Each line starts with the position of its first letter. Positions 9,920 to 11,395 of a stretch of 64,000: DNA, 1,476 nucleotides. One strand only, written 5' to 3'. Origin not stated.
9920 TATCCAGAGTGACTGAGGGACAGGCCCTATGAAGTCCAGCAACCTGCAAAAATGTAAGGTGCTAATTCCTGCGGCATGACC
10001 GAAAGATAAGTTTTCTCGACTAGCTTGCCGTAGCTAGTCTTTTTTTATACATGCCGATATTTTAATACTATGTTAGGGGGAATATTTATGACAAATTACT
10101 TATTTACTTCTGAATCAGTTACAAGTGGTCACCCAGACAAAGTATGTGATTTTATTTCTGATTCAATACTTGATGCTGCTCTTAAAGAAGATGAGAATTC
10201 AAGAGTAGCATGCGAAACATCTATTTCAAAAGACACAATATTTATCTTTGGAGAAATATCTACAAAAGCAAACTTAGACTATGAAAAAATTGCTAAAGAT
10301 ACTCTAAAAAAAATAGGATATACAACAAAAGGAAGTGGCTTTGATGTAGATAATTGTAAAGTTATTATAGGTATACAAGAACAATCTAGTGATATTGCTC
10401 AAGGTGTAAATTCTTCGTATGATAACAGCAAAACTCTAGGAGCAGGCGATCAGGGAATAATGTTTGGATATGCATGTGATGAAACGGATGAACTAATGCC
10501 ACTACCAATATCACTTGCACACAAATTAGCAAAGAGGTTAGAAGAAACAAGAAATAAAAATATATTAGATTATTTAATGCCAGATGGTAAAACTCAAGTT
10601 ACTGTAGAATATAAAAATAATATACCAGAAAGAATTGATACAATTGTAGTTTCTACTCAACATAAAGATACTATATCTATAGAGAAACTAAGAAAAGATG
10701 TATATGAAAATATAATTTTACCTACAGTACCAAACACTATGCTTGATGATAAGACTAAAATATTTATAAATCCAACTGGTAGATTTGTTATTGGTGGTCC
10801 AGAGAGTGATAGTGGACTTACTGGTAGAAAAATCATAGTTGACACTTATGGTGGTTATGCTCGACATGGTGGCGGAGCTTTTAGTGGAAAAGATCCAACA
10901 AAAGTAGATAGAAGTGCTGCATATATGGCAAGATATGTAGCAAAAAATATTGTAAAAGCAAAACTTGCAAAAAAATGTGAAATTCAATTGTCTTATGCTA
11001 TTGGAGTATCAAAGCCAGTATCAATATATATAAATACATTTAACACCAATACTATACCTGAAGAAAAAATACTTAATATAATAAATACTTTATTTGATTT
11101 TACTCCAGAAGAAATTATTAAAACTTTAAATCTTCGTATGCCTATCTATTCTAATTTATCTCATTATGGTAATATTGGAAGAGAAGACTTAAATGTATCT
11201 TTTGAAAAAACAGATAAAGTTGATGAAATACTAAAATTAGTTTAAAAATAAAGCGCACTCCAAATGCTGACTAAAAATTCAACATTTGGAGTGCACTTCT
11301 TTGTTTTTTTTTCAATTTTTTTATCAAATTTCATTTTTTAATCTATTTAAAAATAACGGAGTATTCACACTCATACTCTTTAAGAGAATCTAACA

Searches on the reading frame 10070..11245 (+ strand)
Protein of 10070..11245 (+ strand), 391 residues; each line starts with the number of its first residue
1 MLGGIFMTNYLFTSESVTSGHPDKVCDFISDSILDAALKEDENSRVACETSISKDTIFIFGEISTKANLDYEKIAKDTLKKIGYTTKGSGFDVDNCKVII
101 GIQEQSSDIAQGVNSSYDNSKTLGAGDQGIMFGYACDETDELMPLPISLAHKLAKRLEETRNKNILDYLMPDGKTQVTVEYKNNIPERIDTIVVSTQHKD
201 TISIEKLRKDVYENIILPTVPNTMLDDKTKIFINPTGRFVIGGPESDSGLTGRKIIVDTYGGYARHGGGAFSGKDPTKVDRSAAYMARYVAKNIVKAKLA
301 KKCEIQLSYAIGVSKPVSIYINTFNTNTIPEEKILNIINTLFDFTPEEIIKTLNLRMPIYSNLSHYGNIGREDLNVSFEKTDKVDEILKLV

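Call 60: search_protein_families(library=ncbifam, proteins=[window:10070-11245:+], max_evalue=0.00001)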
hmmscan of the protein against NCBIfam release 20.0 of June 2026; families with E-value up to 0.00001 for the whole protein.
window:10070-11245:+ (391 aa): 1 family
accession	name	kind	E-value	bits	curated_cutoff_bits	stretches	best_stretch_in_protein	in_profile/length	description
TIGR01034.1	metK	equivalog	2.4e-170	566.5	309.4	1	11-389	1-375/377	methionine adenosyltransferase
